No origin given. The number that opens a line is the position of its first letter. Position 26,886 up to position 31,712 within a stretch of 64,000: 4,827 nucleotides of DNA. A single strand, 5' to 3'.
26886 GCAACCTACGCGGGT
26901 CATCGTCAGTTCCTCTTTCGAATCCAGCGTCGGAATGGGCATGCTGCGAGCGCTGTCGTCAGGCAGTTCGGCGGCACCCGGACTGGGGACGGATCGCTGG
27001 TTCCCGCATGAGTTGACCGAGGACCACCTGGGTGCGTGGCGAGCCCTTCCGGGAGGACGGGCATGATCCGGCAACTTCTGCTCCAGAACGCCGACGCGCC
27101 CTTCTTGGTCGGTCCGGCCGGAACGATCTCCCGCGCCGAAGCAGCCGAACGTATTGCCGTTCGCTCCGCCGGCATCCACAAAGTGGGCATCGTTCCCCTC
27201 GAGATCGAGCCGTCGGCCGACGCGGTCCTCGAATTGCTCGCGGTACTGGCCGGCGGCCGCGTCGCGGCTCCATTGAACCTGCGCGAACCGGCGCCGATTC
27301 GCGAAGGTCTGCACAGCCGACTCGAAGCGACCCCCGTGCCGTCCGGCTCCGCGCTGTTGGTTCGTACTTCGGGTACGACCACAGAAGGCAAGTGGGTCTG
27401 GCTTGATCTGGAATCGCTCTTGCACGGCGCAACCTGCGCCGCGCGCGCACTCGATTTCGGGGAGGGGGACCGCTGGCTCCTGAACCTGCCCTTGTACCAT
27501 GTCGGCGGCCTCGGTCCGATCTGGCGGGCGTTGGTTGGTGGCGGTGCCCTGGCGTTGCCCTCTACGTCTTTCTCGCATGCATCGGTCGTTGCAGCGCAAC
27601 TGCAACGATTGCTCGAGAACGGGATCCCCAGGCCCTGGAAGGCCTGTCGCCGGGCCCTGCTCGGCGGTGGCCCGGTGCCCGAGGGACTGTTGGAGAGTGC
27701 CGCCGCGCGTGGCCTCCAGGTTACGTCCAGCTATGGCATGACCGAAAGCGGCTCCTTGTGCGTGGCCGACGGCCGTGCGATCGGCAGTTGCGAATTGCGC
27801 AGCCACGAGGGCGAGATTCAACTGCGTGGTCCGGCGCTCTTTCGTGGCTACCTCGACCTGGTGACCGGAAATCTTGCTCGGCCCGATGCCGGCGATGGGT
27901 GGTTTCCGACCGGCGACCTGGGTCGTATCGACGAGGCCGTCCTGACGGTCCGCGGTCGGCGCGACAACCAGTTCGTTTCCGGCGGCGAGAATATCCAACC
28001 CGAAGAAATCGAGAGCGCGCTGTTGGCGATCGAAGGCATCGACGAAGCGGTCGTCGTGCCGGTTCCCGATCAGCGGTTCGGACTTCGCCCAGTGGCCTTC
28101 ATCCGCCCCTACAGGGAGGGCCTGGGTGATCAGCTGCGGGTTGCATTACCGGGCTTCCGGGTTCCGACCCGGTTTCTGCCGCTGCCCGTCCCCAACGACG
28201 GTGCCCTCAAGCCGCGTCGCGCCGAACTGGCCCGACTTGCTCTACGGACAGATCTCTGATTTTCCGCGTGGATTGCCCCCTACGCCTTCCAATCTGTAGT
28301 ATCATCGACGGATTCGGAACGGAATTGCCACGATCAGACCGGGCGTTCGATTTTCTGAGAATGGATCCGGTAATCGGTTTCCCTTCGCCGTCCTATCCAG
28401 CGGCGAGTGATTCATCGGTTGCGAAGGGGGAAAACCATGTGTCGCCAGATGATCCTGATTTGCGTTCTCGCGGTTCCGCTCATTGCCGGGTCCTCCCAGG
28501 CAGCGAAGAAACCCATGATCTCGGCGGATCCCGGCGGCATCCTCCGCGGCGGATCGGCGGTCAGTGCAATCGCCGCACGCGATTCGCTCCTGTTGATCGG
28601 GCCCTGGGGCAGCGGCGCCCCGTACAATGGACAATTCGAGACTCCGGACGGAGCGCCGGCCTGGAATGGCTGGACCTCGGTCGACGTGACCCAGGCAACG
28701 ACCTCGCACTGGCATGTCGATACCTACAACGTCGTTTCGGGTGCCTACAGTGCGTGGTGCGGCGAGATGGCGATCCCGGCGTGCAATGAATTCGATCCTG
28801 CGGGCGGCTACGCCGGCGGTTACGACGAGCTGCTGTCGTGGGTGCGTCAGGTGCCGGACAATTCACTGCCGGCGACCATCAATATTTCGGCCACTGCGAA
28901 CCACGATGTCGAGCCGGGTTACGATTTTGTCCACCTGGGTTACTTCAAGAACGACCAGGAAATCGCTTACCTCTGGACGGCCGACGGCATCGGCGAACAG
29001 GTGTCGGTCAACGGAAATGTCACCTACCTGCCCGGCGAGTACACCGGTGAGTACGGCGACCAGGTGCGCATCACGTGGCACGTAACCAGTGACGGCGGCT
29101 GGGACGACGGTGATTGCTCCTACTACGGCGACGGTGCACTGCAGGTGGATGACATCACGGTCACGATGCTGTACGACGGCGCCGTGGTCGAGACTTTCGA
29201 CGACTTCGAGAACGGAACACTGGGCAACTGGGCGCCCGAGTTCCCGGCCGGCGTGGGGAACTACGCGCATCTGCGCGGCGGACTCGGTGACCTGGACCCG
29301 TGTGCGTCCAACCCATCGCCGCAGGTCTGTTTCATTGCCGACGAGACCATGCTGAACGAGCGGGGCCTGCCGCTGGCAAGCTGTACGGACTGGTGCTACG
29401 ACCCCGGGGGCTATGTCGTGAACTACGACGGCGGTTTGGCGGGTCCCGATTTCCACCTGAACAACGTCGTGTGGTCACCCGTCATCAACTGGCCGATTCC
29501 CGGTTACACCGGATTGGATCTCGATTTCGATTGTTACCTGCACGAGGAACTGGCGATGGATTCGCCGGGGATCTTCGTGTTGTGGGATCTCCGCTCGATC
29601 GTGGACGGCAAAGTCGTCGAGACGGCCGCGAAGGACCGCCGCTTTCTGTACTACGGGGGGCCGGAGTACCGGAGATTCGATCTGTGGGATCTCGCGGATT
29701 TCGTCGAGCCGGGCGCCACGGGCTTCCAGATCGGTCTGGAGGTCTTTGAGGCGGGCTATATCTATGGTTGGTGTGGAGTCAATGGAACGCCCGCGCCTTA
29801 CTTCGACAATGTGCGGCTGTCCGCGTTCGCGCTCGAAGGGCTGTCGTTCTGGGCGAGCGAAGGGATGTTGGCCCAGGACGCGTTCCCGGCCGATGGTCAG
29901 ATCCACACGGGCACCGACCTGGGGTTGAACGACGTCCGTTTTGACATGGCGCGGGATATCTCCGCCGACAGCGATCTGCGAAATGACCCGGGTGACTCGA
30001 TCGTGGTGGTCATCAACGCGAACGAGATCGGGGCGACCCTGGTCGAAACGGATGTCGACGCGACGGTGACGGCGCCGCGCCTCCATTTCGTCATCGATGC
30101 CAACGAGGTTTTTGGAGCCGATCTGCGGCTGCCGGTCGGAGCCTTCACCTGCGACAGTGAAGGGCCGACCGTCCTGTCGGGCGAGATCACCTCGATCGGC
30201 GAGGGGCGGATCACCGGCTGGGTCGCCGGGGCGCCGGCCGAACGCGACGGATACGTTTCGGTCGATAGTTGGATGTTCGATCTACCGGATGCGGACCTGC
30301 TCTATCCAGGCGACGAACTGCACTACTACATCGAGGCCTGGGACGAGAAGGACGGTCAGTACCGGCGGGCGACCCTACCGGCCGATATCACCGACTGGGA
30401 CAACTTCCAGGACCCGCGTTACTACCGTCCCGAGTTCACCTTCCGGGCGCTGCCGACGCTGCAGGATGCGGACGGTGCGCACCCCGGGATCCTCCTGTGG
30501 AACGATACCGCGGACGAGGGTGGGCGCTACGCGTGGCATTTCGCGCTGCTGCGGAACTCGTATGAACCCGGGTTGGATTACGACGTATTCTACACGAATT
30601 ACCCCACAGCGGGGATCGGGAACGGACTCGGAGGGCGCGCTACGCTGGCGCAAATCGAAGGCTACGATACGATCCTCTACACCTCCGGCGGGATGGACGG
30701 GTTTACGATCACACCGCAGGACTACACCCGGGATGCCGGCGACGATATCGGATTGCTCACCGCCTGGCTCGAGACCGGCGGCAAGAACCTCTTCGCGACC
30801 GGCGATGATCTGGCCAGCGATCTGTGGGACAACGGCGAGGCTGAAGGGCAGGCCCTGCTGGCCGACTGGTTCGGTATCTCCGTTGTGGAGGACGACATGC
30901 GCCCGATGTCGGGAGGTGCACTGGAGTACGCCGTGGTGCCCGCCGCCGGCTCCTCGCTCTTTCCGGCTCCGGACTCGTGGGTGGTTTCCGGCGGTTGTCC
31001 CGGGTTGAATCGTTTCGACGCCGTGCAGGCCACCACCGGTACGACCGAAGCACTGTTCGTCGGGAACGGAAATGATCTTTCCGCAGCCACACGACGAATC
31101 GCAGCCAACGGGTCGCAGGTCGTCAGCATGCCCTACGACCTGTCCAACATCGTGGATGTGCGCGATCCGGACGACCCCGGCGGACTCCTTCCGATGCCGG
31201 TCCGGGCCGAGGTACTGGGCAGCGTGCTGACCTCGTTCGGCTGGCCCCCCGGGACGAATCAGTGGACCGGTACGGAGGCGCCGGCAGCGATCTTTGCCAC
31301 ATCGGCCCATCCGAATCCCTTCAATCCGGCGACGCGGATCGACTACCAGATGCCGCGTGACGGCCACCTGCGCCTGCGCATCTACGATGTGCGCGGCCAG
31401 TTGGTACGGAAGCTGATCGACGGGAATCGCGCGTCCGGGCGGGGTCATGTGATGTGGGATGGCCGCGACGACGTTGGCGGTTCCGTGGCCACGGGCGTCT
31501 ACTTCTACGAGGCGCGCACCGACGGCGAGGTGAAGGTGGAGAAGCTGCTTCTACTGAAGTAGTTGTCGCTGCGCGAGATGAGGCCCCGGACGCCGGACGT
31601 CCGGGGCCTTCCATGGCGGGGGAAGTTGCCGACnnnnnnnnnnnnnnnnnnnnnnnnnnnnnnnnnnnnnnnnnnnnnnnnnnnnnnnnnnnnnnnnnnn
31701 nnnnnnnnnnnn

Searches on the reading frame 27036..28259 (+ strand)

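Call 26: search_protein_families(library=pfam, proteins=[window:27036-28259:+], max_evalue=0.00001)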
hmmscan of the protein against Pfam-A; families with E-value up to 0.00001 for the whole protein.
window:27036-28259:+ (407 aa): 2 families
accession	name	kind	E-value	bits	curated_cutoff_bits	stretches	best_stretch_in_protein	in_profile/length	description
PF00501.34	AMP-binding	-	6e-17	61.9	29.9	1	98-243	157-329/384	AMP-binding enzyme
PF13193.12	AMP-binding_C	-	6.7e-07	30.6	24.5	1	324-365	1-48/76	AMP-binding enzyme C-terminal domain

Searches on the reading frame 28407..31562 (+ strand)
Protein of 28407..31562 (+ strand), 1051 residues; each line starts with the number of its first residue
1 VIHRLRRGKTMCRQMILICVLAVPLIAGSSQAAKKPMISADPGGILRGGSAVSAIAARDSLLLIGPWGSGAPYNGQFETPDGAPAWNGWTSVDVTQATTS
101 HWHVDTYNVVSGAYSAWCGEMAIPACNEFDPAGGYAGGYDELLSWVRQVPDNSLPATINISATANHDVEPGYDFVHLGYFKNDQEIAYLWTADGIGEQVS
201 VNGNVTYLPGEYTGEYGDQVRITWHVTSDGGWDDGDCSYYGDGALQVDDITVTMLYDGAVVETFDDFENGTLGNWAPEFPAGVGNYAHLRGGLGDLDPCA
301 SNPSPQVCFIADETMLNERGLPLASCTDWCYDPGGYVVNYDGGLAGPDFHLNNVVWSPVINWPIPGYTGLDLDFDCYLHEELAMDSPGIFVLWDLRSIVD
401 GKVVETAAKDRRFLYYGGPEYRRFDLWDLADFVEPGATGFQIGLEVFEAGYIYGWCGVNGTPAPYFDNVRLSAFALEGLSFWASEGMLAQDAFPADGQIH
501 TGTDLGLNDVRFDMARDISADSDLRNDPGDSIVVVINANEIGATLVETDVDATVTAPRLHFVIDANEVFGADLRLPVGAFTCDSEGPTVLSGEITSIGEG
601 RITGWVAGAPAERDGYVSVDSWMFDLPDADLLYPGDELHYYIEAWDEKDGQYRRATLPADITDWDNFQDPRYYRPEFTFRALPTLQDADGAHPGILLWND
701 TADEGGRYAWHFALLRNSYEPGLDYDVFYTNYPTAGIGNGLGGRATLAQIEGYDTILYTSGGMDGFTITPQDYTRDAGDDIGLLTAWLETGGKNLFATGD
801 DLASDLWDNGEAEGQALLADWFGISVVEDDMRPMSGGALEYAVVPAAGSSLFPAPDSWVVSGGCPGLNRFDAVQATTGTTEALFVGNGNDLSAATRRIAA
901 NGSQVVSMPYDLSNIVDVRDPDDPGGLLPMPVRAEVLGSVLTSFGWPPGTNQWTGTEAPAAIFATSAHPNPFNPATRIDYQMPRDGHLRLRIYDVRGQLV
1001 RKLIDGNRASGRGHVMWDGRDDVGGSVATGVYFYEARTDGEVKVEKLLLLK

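Call 27: search_protein_families(library=pfam, proteins=[window:28407-31562:+], max_evalue=0.00001)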
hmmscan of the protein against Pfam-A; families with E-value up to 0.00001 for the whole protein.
window:28407-31562:+ (1051 aa): 1 family
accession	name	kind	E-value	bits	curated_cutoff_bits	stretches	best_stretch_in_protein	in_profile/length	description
PF13860.13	FlgD_ig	-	1.7e-07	31.5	27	1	988-1037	25-74/79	FlgD Ig-like domain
